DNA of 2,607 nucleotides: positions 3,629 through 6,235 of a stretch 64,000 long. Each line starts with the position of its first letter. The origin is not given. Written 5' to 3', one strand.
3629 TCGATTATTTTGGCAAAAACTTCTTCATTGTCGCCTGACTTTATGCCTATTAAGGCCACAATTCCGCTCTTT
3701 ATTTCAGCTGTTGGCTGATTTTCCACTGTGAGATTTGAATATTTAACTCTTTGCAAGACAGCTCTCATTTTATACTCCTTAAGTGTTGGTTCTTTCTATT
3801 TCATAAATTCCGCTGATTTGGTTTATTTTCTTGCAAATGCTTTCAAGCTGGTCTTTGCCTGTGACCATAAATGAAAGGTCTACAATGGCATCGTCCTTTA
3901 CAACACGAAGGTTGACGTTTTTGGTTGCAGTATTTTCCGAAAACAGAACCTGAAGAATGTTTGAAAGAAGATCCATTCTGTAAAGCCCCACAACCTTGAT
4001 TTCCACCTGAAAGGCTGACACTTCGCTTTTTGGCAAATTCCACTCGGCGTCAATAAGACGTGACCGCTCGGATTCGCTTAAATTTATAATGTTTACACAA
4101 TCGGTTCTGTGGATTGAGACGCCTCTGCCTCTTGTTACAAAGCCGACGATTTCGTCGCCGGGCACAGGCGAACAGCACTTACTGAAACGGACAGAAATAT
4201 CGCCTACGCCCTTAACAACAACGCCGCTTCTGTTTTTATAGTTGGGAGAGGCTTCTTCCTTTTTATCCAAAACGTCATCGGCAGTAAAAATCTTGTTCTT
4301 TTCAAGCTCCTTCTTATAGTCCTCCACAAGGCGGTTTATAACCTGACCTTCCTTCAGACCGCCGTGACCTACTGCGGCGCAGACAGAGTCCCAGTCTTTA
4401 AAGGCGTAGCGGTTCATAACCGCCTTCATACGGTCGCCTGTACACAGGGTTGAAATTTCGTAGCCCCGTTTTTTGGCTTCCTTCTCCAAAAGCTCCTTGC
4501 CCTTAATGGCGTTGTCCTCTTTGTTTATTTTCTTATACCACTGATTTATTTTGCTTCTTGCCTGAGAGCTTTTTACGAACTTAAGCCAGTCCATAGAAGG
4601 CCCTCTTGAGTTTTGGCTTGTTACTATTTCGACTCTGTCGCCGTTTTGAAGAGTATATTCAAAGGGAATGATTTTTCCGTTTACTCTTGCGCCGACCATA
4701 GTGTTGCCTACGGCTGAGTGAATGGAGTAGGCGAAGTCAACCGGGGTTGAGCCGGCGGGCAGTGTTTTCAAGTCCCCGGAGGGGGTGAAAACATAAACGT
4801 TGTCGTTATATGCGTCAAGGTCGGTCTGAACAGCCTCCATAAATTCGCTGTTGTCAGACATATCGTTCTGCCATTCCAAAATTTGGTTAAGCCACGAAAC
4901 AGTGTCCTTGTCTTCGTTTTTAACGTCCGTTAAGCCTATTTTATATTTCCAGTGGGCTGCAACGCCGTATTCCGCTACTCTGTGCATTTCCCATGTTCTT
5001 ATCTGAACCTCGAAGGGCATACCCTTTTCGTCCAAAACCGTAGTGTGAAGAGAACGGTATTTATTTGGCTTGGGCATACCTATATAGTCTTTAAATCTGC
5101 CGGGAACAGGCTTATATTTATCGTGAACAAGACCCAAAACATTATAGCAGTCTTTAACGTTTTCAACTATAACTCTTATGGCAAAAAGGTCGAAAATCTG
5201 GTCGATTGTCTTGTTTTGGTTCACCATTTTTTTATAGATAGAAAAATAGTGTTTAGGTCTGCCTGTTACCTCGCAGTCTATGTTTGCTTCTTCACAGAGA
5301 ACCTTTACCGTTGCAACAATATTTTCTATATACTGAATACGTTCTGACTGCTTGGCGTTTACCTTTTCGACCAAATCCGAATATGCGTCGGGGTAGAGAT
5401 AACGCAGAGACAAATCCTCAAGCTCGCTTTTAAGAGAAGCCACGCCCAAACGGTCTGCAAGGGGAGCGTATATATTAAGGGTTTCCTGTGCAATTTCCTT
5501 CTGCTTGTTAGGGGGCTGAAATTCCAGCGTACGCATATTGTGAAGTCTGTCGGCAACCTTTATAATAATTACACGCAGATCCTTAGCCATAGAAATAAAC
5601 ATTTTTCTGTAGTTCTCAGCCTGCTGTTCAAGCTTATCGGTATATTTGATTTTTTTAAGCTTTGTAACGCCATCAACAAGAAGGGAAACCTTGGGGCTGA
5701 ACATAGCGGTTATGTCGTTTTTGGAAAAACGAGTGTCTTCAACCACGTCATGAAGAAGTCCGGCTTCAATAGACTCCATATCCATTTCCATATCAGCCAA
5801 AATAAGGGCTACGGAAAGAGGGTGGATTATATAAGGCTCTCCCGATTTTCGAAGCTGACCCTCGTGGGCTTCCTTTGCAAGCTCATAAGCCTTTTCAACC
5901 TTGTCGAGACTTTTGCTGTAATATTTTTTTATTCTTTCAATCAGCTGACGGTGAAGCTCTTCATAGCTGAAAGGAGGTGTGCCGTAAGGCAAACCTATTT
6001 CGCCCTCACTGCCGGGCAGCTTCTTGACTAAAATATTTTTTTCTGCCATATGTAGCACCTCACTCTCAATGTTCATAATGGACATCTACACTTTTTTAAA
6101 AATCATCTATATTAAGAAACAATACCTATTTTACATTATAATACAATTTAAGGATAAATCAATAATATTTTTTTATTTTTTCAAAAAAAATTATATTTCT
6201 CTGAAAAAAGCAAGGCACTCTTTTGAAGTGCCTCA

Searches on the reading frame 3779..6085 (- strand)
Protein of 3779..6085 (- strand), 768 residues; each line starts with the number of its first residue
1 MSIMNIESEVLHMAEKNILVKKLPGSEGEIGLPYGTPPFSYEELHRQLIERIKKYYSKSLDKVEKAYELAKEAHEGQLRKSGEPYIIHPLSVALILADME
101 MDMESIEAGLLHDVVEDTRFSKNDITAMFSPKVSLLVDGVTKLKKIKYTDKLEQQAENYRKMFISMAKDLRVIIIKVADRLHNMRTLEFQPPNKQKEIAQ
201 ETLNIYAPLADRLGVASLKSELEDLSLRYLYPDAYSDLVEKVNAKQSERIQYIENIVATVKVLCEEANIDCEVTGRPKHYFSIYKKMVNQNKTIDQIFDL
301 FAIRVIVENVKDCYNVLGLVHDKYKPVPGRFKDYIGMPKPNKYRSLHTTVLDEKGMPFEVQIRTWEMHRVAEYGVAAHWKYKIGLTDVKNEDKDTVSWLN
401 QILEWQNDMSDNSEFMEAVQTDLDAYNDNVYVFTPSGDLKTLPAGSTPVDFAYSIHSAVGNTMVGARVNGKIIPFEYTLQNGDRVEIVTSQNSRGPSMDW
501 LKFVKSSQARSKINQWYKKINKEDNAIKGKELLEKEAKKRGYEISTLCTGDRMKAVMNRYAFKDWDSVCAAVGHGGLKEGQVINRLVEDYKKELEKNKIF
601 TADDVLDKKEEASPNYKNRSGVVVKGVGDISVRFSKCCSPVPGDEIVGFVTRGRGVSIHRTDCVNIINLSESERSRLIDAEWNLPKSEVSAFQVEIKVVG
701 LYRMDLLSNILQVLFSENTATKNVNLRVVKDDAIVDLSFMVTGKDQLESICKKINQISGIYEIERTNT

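Call 51: search_protein_families(library=pfam, proteins=[window:3779-6085:-], max_evalue=0.001)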
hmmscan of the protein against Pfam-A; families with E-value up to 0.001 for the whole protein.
window:3779-6085:- (768 aa): 7 families
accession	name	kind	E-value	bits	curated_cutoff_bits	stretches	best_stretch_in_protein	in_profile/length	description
PF13328.12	HD_4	-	1.7e-49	168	27.2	1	66-215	1-155/156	HD domain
PF04607.23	RelA_SpoT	-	1.5e-43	148.1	27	1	275-383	1-110/113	Region found in RelA / SpoT proteins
PF02824.27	TGS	-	1.1e-21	77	22.2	1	430-489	1-60/60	TGS domain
PF01966.28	HD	-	9.7e-14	52.1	22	1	85-184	1-116/116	HD domain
PF19296.4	RelA_AH_RIS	-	1e-13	52.2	23.8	1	506-664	6-173/185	RelA/SpoT, AH and RIS domains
PF13291.12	ACT_4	-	4.8e-12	46.8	27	1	690-765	3-80/80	ACT domain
PF02597.26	ThiS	-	0.0006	20.8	22.5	0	464-489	43-71/76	ThiS family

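Call 53: find_related_loci(query=window:3779-6085:-, collection=genome_contigs, flank=100)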
Query window:3779-6085:- (768 aa) in genome_contigs; peptide patterns used: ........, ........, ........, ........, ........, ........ (x = any residue, [..] = any of these).
599 stretches matched a pattern (row limit reached: there are more); 560 encode a relative of the query (tblastn E <= 1e-3); the best 80 are kept; 80 distinct loci.
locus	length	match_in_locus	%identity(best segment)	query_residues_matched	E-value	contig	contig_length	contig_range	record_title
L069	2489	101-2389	77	3-768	0e+0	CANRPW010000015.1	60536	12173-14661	MAG: uncultured Clostridia bacterium isolate Lapin-018__bin4 genome assembly, contig: Lapin-018__NODE_408_length_60536_c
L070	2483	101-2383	82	13-768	0e+0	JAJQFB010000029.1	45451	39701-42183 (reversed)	MAG: Clostridiales bacterium isolate MI.B8_6 NODE_139_length_45451_cov_35.682020, whole genome shotgun sequence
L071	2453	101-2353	78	20-768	0e+0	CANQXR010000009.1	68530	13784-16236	MAG: uncultured Clostridia bacterium isolate Lapin-023__bin39 genome assembly, contig: Lapin-023__NODE_545_length_68530_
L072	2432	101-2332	64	42-768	0e+0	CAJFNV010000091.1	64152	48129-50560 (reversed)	Candidatus Gallispira edinburgensis isolate Coassembly_mag_263 genome assembly, contig: MAGpy_11413_min2k_bin_263_fak87_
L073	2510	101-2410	62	15-768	0e+0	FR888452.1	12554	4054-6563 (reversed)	Eubacterium sp. CAG:274 genomic scaffold, scf15, whole genome shotgun sequence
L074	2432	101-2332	64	42-768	0e+0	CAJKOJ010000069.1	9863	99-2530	MAG TPA_asm: uncultured Clostridiales bacterium isolate ERR321572-bin.22 genome assembly, contig: NODE_3422_length_9863_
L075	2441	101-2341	61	36-768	0e+0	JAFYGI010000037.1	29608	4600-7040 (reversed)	MAG: Bacillota bacterium isolate RGIG7065 Sheep_Rumen.Co__c2365375, whole genome shotgun sequence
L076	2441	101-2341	61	36-768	0e+0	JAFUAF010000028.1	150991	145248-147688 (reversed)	MAG: Bacillota bacterium isolate RGIG4310 Roe_deer_Duodenum-2__c802, whole genome shotgun sequence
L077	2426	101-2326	61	42-768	0e+0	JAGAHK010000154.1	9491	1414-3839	MAG: Bacillota bacterium isolate RGIG8445 Water_deer_Abomasum.Co__c244998, whole genome shotgun sequence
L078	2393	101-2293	59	42-765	0e+0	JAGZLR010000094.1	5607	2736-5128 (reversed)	MAG: Clostridiales bacterium isolate L3_128_000G1_dasL3_128_000G1_metabat.metabat.82 L3_128_000G1_scaffold_10118, whole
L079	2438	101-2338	60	42-768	0e+0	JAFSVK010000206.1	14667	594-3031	MAG: Bacillota bacterium isolate RGIG3509 Goat_Rumen.Co__c2636471, whole genome shotgun sequence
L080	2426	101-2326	59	36-768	0e+0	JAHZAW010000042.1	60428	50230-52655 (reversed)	MAG: Clostridiales bacterium isolate HRGM_Genome_1943 HRGM_Genome_1943_42, whole genome shotgun sequence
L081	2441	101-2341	59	33-768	0e+0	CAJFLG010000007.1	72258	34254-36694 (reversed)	Candidatus Metalachnospira gallinarum isolate Chicken_24_mag_191 genome assembly, contig: MAGpy_11413_24_idba_bin_191_fa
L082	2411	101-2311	59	42-768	0e+0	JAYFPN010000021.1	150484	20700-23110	MAG: Candidatus Metalachnospira sp. isolate CA_12 c_CA_000000040267, whole genome shotgun sequence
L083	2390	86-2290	59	42-768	0e+0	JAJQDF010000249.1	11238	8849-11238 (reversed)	MAG: Clostridiales bacterium isolate MI.1_11 NODE_1004_length_11238_cov_8.015202, whole genome shotgun sequence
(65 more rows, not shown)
